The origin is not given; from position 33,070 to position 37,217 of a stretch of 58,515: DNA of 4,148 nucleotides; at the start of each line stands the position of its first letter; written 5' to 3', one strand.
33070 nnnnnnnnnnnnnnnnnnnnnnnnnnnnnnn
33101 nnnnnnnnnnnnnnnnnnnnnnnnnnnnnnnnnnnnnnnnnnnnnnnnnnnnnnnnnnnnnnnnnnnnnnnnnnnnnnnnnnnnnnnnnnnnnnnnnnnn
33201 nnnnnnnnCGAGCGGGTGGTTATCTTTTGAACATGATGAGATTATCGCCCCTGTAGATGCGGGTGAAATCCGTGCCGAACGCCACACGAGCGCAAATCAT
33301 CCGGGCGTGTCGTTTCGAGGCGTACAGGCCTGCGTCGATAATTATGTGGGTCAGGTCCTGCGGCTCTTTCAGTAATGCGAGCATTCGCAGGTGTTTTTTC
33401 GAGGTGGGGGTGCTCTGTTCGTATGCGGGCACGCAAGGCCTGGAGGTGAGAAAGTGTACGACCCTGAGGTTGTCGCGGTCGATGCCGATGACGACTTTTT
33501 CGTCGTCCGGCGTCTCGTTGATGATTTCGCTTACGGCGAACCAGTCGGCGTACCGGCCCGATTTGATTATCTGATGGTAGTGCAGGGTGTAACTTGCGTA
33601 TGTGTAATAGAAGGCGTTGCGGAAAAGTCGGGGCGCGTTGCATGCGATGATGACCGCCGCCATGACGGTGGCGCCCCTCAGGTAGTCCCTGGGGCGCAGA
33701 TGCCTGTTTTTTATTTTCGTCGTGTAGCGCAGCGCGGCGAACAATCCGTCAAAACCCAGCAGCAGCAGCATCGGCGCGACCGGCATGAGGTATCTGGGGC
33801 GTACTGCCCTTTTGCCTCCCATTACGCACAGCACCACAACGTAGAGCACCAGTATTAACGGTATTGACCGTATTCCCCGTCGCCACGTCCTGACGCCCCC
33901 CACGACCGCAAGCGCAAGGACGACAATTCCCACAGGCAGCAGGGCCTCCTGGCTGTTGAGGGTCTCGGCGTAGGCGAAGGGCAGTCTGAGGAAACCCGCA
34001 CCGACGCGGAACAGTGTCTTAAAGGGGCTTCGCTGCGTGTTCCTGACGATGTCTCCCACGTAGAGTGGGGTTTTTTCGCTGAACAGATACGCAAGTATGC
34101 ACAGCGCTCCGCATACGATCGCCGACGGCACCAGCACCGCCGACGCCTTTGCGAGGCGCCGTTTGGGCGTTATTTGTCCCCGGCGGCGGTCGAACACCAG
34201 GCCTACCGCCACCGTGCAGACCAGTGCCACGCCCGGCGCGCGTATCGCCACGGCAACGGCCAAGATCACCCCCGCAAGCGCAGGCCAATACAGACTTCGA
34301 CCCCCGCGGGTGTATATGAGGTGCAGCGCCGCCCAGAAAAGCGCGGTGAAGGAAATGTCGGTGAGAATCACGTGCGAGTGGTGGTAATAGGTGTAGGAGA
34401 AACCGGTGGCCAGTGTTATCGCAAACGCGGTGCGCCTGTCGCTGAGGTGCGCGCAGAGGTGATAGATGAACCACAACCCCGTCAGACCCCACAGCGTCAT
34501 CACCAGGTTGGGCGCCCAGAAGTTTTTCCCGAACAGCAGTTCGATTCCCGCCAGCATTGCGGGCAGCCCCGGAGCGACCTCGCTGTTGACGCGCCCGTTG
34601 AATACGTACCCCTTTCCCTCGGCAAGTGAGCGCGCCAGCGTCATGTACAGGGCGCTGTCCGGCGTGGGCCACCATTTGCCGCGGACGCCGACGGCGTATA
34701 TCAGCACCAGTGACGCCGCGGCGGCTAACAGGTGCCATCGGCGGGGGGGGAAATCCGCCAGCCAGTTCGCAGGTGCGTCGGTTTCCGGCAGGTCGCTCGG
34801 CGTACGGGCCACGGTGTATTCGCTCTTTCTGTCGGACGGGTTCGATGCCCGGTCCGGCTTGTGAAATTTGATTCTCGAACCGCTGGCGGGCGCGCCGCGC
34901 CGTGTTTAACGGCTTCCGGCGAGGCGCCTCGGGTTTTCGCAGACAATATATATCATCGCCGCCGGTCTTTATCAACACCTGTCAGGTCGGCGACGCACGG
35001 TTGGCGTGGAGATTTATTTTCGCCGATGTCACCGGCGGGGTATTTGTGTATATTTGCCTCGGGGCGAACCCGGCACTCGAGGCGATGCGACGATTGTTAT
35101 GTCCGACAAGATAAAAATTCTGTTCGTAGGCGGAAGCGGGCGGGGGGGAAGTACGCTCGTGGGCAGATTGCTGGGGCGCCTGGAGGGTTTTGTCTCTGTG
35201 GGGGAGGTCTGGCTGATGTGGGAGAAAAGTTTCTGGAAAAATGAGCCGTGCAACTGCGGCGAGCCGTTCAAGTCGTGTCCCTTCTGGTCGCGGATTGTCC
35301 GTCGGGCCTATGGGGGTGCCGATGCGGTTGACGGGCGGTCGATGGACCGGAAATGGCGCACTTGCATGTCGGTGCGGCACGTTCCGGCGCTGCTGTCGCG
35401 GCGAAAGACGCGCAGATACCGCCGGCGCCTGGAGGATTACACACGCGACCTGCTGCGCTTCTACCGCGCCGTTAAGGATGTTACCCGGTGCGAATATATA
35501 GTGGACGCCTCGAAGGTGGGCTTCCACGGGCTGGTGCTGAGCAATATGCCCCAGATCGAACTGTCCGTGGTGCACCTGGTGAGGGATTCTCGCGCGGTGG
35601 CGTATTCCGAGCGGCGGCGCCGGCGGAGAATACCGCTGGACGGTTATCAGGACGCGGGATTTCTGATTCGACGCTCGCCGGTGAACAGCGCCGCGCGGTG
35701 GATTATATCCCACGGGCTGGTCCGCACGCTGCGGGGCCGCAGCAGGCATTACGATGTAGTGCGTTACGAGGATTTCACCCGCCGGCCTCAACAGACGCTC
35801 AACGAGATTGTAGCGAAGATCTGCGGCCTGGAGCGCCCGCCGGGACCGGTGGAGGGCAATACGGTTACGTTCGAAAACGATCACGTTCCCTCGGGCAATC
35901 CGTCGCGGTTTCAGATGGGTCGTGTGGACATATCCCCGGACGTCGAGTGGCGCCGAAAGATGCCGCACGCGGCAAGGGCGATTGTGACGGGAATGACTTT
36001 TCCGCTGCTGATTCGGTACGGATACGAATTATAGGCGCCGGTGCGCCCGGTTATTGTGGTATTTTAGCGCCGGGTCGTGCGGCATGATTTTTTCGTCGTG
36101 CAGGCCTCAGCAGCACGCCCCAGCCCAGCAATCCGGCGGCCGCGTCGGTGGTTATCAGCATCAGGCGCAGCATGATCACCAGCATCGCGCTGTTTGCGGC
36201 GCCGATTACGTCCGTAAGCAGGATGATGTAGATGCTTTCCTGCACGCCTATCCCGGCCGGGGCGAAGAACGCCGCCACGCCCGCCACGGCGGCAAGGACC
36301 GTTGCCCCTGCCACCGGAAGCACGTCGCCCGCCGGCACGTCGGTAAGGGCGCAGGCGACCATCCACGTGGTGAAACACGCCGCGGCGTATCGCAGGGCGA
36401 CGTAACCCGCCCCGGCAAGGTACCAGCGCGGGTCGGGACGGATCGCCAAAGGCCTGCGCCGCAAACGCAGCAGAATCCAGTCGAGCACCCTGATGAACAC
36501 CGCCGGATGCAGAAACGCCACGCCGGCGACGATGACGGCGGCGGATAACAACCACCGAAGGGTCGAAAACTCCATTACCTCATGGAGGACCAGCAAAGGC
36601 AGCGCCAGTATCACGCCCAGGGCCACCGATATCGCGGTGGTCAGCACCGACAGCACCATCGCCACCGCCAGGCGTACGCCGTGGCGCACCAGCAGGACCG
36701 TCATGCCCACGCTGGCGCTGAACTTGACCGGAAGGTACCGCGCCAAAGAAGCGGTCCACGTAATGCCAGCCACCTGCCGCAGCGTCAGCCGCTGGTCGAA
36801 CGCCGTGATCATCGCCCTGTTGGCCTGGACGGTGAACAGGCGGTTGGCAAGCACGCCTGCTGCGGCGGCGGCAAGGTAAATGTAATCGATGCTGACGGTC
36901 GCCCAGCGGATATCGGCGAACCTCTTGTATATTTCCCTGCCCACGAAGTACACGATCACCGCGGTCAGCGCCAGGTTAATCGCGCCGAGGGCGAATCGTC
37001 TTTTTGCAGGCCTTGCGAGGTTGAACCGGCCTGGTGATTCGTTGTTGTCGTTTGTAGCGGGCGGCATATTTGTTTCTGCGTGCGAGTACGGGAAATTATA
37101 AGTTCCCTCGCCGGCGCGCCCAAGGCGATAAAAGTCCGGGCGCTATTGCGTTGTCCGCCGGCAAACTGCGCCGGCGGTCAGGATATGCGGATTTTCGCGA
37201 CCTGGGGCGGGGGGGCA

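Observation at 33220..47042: Candidate undescribed periplasmic glycosylation system: GtrB/ArnC-type GT2, 2 flippase-like proteins and 2 GT-C transferases with sulfo-, methyl- and amidino-tailoring enzymes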

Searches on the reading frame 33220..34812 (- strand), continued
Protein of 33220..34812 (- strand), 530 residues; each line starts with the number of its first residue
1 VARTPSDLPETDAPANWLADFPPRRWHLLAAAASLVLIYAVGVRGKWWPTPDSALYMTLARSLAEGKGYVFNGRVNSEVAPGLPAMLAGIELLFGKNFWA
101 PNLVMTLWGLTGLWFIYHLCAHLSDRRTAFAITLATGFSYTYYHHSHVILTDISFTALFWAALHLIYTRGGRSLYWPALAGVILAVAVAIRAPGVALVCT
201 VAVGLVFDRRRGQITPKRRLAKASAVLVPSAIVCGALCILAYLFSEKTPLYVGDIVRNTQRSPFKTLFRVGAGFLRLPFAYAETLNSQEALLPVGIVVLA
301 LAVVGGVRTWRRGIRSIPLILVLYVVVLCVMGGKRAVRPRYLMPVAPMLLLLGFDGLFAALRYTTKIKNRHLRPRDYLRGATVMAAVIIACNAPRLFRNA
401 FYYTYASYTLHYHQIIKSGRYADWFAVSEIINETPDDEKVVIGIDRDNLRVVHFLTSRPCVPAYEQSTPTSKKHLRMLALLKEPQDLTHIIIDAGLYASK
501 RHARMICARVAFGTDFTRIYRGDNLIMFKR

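Call 49: search_protein_families(library=pfam, proteins=[L004:5331-6059:+, L026:4989-7295:+], max_evalue=0.001)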
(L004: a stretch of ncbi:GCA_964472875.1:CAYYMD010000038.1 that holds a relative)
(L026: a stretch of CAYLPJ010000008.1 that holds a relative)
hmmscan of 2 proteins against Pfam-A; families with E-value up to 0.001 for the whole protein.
L004:5331-6059:+ (242 aa): 5 families
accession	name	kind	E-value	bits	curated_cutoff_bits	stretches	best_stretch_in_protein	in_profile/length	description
PF13649.12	Methyltransf_25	-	4.2e-10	40.6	27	1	94-185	1-97/97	Methyltransferase domain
PF13489.12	Methyltransf_23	-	6.9e-09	36.1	27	1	88-195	20-122/164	Methyltransferase domain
PF08241.18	Methyltransf_11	-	8.1e-09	36.5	21.2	1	95-189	1-95/95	Methyltransferase domain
PF08242.18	Methyltransf_12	-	4.1e-08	34.3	30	1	95-187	1-98/98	Methyltransferase domain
PF05401.17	NodS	-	0.00014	22.3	24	1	78-190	34-145/201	Nodulation protein S (NodS)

L026:4989-7295:+ (768 aa): 8 families
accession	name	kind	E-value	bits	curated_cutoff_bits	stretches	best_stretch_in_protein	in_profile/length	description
PF13692.12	Glyco_trans_1_4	-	1.5e-37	129.5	27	1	581-722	2-141/142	Glycosyl transferases group 1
PF00534.26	Glycos_transf_1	-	2.2e-37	128.7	26.4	1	574-736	9-171/172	Glycosyl transferases group 1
PF13477.12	Glyco_trans_4_2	-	2.9e-24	86.3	23.4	1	401-540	1-139/139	Glycosyl transferase 4-like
PF13439.12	Glyco_transf_4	-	5e-21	75.9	28.5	1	410-568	5-170/170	Glycosyltransferase Family 4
PF13579.12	Glyco_trans_4_4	-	5.6e-18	66.2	29.7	1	410-563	4-158/158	Glycosyl transferase 4-like domain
PF13524.12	Glyco_trans_1_2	-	1.2e-11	45.1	25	1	607-750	10-141/144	Glycosyl transferase-like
PF20706.3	GT4-conflict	-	1.2e-08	34.8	26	1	530-749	144-383/385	Family 4 Glycosyltransferase in conflict systems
PF05036.18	SPOR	-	0.00046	20.9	21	0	415-464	20-65/76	SPOR domain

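Call 57: predict_structure(alignment_id=A1)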
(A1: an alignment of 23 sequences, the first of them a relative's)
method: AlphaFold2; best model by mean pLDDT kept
length: 530 residues; sequences in the alignment: 23
mean_pLDDT: 87.7   pTM: 0.88
mean pLDDT of the five models: 87.7, 87.6, 87.4, 86.7, 85.6
residues with pLDDT >= 90: 311; 70-90: 174; 50-70: 33; < 50: 12
segments of 3 or more residues with pLDDT < 50: 1-12
pLDDT, mean of each block of 10 residues (from residue 1): 38 71 95 95 80 92 94 88 95 92 95 97 94 96 91 95 91 89 97 93 91 82 96 93 75 74 89 93 84 92 95 92 94 88 95 96 93 93 96 92 79 59 85 81 86 90 79 81 78 83 86 89 89
secondary structure, 60 per line:
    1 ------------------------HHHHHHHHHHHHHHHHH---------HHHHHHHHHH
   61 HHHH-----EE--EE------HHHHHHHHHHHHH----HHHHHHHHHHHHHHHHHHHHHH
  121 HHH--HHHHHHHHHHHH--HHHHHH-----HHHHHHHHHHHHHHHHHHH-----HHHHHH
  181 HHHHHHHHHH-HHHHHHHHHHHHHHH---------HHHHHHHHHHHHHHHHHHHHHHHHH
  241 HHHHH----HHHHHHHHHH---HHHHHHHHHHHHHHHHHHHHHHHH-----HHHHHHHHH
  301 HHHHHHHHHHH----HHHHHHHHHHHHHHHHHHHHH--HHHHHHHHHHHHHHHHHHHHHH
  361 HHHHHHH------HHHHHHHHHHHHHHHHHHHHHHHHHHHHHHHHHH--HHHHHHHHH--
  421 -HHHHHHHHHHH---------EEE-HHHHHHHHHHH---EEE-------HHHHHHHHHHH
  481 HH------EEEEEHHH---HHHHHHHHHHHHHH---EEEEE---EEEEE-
elements in order: H25-41 H51-64 H82-94 H99-123 H126-137 H140-145 H151-169 H175-190 H192-206 H216-245 H250-259 H263-286 H292-311 H316-336 H339-367 H374-407 H410-418 H422-432 E442-444 H446-456 E460-462 H470-482 E489-493 H500-513 E517-521 E525-529

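Call 63: fold_search(model_id=the predicted structure, library=pdb)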
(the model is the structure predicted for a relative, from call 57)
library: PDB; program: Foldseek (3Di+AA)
matches with E <= 10: 641; with E <= 0.001: 25
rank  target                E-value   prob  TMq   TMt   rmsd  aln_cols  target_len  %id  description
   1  5f15                  5.7e-09  1.00  0.55  0.54  12.3       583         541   15  Crystal Structure of ArnT from Cupriavidus metallidurans bound to Undecaprenyl phosphate (released 2016-02-17)
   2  8b6l_I                9.8e-09  1.00  0.54  0.43  12.7       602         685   13  Subtomogram average of the human Sec61-TRAP-OSTA-translocon (released 2022-12-07)
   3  5ezm                  2.9e-08  1.00  0.56  0.56  12.2       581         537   15  Crystal Structure of ArnT from Cupriavidus metallidurans in the apo state (released 2016-02-17)
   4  8pn9_A                3.0e-08  1.00  0.56  0.46  12.5       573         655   15  Structure of human oligosaccharyltransferase OST-A complex bound to NGI-1 (released 2024-05-08)
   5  6s7o_A                3.6e-08  1.00  0.54  0.45  12.3       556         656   15  Cryo-EM structure of human oligosaccharyltransferase complex OST-A (released 2019-12-18)
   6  7oci_F                6.4e-08  1.00  0.56  0.48  10.7       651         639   12  Cryo-EM structure of yeast Ost6p containing oligosaccharyltransferase complex (released 2022-02-16)
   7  9n9j_I                1.1e-07  1.00  0.54  0.43  11.8       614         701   14  Structure of a GRP94 folding intermediate engaged with a CCDC134- and FKBP11-bound secretory translocon (released 2025-11-19)
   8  3waj                  1.1e-07  1.00  0.55  0.39  12.5       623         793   13  Crystal structure of the Archaeoglobus fulgidus oligosaccharyltransferase (O29867_ARCFU) complex with Zn and sulfate (released 2013-10-30)
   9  8agc_A                1.2e-07  1.00  0.54  0.43  10.5       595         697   13  Structure of yeast oligosaccharylransferase complex with lipid-linked oligosaccharide and non-acceptor peptide bound (released 2022-12-07)
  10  6ezn_F                2.5e-07  1.00  0.51  0.43  11.3       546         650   12  Cryo-EM structure of the yeast oligosaccharyltransferase (OST) complex (released 2018-01-17)
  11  6ftg_5                3.0e-07  1.00  0.58  0.49  12.2       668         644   14  Subtomogram average of OST-containing ribosome-translocon complexes from canine rough microsomal membranes (released 2018-03-21)
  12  8age_A                4.2e-07  1.00  0.60  0.50  10.3       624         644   11  Structure of yeast oligosaccharylransferase complex with acceptor peptide bound (released 2022-12-07)
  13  3rce_A                1.3e-06  1.00  0.53  0.43  11.5       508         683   14  Bacterial oligosaccharyltransferase PglB (released 2011-06-15)
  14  6gxc_A                2.4e-06  1.00  0.53  0.42   9.8       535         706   12  Bacterial oligosaccharyltransferase PglB in complex with an inhibitory peptide and a reactive lipid-linked oligosaccha (released 2018-11-14)
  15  8agb_A                2.5e-06  1.00  0.52  0.45  11.1       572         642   12  Structure of yeast oligosaccharylransferase complex with lipid-linked oligosaccharide bound (released 2022-12-07)
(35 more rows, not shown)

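Call 81: search_protein_families(library=pfam, proteins=[L005:11712-12374:+], max_evalue=0.01)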
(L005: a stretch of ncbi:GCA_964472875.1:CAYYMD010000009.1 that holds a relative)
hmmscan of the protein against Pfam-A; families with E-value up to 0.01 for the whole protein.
L005:11712-12374:+ (220 aa): 0 families

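Call 98: search_protein_families(library=pfam, proteins=[L040:5989-8064:+, L014:2204-3688:+, L020:9956-14023:+], max_evalue=0.001)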
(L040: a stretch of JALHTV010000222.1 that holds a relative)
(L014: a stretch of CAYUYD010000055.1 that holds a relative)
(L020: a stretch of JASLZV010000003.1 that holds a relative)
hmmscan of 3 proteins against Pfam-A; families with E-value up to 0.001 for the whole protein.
L040:5989-8064:+ (691 aa): 2 families
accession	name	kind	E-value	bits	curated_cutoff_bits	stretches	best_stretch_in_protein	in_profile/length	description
PF13522.11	GATase_6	-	5e-14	52.9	27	1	131-255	13-130/130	Glutamine amidotransferase domain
PF13537.11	GATase_7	-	1.1e-13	51.7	25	1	135-259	2-121/123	Glutamine amidotransferase domain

L014:2204-3688:+ (494 aa): 0 families

L020:9956-14023:+ (1355 aa): 6 families
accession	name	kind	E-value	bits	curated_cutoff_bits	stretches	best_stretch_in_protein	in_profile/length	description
PF13472.12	Lipase_GDSL_2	-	6.7e-16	59.7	32.9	2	787-929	44-175/178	GDSL-like Lipase/Acylhydrolase family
PF13231.12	PMT_2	-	2.7e-13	50.9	26.1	1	78-228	3-155/160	Dolichyl-phosphate-mannose-protein mannosyltransferase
PF09852.15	DUF2079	-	5.6e-06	26.1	28.2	1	84-479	52-422/459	Predicted membrane protein (DUF2079)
PF02366.24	PMT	-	6.4e-06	26.3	22.7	1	92-212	78-205/245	Dolichyl-phosphate-mannose-protein mannosyltransferase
PF19040.6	SGNH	-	9.6e-06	25.9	27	0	750-793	22-66/248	SGNH domain (fused to AT3 domains)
PF04311.20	DUF459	-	1e-05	25.4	27.2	0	1147-1302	2-152/197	Protein of unknown function (DUF459)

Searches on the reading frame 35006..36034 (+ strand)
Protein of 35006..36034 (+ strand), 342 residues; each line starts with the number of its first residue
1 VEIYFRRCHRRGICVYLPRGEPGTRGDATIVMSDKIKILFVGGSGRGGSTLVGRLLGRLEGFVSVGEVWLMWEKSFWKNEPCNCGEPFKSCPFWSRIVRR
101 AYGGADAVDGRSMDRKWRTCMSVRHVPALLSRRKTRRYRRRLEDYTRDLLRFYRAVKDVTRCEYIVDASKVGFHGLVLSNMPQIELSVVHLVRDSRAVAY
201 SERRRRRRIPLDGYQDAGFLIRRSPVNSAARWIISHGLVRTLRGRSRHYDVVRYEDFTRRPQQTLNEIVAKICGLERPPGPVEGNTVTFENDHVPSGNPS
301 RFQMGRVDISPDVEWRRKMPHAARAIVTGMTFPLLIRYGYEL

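Call 7: search_protein_families(library=pfam, proteins=[window:35006-36034:+], max_evalue=0.001)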
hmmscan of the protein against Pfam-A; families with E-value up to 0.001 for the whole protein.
window:35006-36034:+ (342 aa): 1 family
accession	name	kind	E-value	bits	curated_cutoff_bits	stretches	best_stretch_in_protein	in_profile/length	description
PF13469.12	Sulfotransfer_3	-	4.7e-06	27.4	27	1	39-276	2-213/216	Sulfotransferase family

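Call 23: search_solved_structures(query=window:35006-36034:+, max_evalue=1)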
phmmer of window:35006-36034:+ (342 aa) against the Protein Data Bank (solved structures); distinct sequences matched with E-value up to 1: 2.
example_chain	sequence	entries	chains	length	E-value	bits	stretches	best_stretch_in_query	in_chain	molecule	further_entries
4gox_A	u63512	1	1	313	0.07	15.2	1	185-319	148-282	Polyketide synthase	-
2cd0_A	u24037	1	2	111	0.1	14.7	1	278-311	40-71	PROTEIN (BENCE-JONES PROTEIN WIL, A VARIABLE DOMAIN FROM LAMBDA-6 TYPE IMMUNOGLOBULIN LIGH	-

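Call 45: search_protein_families(library=ncbifam, proteins=[window:35006-36034:+], max_evalue=0.01)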
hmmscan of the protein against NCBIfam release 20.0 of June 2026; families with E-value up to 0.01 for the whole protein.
window:35006-36034:+ (342 aa): 0 families

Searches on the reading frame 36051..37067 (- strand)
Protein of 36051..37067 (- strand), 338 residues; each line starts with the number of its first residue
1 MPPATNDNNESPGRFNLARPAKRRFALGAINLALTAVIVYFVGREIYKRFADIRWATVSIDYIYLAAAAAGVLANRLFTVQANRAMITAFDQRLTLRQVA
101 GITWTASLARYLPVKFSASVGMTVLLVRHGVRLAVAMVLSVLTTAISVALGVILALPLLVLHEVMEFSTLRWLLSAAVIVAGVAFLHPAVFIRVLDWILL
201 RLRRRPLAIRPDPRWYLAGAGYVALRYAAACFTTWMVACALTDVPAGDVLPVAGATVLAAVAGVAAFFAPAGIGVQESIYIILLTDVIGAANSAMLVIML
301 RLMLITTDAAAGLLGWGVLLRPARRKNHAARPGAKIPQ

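Call 3: search_protein_families(library=pfam, proteins=[window:36051-37067:-], max_evalue=0.01)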
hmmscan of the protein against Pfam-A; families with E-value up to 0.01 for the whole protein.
window:36051-37067:- (338 aa): 1 family
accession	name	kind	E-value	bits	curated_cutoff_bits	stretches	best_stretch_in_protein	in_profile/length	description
PF03706.18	LPG_synthase_TM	-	5.9e-08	33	33.4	1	30-304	3-294/302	Lysylphosphatidylglycerol synthase TM region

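Call 5: search_protein_families(library=ncbifam, proteins=[window:36051-37067:-], max_evalue=0.01)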
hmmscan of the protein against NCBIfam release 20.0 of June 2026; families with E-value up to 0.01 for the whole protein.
window:36051-37067:- (338 aa): 0 families
